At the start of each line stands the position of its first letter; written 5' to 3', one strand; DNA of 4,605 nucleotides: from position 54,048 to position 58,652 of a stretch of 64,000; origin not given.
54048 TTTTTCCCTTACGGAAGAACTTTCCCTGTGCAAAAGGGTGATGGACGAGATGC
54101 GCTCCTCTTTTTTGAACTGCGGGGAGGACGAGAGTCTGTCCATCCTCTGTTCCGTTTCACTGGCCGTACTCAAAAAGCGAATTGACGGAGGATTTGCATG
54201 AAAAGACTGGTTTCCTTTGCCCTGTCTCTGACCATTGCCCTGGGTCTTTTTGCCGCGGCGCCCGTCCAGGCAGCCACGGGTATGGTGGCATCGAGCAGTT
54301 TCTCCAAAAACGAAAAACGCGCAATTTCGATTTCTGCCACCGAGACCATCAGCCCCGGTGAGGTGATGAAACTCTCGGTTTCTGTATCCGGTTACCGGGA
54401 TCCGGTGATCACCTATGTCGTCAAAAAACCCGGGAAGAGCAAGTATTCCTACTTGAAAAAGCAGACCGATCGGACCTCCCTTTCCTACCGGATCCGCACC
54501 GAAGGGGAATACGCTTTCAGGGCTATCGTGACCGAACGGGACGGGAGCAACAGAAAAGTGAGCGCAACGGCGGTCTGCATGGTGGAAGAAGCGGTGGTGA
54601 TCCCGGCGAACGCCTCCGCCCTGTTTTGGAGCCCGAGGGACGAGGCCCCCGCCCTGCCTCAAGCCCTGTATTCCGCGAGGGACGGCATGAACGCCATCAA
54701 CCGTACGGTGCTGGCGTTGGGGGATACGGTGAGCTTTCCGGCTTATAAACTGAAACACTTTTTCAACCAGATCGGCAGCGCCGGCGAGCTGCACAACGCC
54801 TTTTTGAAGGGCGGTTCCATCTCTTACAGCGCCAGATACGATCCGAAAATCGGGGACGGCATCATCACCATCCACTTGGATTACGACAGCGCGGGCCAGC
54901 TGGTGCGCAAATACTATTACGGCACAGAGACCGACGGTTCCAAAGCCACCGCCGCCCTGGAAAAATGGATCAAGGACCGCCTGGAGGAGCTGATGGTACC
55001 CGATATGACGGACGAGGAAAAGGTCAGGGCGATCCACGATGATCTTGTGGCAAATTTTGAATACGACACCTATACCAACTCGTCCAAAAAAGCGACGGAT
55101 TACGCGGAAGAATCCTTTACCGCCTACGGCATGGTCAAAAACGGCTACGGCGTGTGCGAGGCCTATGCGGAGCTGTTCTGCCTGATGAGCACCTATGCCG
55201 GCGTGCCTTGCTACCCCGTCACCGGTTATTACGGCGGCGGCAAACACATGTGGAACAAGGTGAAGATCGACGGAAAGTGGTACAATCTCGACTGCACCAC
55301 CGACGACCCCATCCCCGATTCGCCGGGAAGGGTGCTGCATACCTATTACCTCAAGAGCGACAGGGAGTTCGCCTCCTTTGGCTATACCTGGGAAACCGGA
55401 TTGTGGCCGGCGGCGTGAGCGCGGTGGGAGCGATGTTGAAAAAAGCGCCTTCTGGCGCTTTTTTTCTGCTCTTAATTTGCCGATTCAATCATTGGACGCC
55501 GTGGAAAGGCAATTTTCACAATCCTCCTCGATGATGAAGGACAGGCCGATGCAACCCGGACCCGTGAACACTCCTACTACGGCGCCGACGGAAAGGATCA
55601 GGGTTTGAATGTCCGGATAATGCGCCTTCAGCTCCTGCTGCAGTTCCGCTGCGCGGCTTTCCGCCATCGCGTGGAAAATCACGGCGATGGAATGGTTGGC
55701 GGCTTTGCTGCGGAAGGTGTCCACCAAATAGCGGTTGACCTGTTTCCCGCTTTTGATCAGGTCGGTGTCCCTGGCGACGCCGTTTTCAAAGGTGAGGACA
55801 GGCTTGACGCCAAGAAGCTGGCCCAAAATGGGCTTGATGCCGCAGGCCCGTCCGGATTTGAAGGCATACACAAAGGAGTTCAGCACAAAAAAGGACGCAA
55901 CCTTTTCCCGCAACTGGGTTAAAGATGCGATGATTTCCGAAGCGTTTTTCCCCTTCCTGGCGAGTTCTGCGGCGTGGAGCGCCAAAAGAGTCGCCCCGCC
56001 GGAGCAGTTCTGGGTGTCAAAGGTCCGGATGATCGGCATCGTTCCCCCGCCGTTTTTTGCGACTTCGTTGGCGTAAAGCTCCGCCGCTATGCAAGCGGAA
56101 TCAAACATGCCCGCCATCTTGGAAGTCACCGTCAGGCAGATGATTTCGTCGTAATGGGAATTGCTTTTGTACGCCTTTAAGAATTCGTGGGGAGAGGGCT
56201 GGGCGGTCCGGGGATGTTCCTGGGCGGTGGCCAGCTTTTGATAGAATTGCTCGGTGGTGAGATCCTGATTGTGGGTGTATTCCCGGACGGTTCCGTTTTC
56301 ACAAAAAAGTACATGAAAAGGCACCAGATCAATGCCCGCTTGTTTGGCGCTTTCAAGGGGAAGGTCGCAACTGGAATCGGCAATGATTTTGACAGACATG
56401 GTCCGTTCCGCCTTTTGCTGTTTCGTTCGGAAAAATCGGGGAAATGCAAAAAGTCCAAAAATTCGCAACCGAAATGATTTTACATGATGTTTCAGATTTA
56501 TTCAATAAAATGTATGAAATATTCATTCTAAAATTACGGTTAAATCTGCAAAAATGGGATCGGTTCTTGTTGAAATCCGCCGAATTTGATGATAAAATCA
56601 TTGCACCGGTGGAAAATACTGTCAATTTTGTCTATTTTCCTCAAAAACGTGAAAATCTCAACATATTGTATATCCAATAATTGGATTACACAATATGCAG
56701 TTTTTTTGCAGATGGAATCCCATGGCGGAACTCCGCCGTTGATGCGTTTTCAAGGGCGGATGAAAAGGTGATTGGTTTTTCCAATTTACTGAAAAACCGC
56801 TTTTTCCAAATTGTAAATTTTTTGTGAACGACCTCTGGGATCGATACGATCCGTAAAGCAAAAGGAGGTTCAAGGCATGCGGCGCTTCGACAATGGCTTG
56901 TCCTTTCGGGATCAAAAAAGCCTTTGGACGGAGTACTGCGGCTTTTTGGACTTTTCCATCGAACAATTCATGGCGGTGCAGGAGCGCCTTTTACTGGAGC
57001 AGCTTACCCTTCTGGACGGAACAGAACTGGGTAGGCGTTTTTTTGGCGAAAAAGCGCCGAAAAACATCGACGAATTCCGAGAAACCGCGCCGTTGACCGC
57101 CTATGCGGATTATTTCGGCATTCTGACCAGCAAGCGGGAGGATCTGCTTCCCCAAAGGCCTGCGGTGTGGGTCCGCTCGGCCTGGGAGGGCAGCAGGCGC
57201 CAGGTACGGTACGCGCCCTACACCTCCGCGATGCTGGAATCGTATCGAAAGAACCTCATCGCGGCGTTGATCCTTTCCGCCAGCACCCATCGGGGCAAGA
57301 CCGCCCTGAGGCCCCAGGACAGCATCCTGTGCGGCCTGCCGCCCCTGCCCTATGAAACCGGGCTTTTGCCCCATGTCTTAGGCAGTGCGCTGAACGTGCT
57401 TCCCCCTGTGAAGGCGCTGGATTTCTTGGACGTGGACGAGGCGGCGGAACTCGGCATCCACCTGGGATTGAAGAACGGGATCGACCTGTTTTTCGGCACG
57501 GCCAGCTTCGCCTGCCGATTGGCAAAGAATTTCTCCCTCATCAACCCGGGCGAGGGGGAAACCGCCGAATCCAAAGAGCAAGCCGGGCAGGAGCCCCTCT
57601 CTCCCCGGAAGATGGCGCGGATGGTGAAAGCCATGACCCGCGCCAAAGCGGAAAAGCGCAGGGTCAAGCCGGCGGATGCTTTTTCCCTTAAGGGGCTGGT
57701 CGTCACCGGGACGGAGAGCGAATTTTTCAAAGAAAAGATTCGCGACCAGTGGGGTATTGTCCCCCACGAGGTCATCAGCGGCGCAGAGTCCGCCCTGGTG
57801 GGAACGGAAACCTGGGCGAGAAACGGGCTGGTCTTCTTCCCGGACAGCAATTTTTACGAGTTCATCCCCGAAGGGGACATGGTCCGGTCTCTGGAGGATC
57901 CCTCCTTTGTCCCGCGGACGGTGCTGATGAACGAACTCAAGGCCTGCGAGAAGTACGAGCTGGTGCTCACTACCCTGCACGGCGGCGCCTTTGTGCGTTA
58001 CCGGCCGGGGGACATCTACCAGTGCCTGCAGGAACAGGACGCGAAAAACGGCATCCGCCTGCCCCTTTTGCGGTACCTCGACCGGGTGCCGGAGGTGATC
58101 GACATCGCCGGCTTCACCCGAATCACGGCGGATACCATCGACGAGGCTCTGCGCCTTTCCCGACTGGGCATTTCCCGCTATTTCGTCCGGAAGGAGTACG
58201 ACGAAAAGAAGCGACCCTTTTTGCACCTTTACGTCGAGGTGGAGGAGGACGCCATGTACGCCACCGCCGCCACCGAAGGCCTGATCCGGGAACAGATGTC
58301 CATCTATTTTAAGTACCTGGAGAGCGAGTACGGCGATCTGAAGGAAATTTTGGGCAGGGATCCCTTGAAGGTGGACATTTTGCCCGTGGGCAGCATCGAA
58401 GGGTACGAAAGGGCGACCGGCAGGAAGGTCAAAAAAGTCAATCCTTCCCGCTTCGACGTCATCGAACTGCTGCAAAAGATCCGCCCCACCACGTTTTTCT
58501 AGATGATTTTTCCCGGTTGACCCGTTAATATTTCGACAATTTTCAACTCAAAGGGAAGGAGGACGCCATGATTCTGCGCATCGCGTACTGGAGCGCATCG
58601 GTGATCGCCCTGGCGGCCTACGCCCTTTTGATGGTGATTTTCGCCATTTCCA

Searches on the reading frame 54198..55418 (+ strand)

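Call 8: search_protein_families(library=pfam, proteins=[window:54198-55418:+])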
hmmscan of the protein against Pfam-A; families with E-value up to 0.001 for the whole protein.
window:54198-55418:+ (406 aa): 1 family
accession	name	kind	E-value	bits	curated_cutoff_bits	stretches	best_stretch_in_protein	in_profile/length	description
PF01841.26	Transglut_core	-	7.2e-17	62.1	23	1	263-366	5-108/108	Transglutaminase-like superfamily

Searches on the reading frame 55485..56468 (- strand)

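Call 8: search_protein_families(library=pfam, proteins=[window:55485-56468:-])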
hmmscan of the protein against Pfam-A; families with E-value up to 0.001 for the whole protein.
window:55485-56468:- (327 aa): 2 families
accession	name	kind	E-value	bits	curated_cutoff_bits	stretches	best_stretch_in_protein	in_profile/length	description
PF02645.21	DegV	-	5.6e-64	216.6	27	1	26-313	2-279/280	Uncharacterised protein, DegV family COG1307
PF13684.11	FakA-like_C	-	1.4e-07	31.6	23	1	87-290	28-200/216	Fatty acid kinase subunit A-like, C-terminal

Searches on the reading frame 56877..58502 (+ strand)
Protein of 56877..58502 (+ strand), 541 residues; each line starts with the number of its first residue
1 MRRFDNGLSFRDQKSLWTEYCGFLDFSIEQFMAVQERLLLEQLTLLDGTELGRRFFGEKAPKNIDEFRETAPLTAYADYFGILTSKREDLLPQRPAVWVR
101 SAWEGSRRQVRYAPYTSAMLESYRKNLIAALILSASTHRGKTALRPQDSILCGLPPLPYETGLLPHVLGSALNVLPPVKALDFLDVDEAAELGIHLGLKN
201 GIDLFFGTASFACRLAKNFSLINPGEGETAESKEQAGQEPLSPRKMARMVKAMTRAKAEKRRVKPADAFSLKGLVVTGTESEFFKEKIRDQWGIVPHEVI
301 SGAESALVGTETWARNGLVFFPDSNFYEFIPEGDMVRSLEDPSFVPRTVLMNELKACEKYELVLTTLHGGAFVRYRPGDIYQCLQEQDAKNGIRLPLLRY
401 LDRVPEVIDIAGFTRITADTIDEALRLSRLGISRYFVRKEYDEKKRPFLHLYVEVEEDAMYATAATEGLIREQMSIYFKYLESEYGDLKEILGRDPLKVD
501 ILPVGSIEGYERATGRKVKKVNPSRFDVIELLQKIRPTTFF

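Call 8: search_protein_families(library=pfam, proteins=[window:56877-58502:+])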
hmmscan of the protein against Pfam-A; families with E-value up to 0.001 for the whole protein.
window:56877-58502:+ (541 aa): 2 families
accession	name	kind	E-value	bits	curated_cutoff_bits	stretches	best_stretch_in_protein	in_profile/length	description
PF23571.1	GH3_M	-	3e-10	40.5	23.6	1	319-384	2-61/75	GH3 family central domain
PF03321.19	GH3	-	0.00013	21.8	23.6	1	29-80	10-60/304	GH3 family N-terminal domain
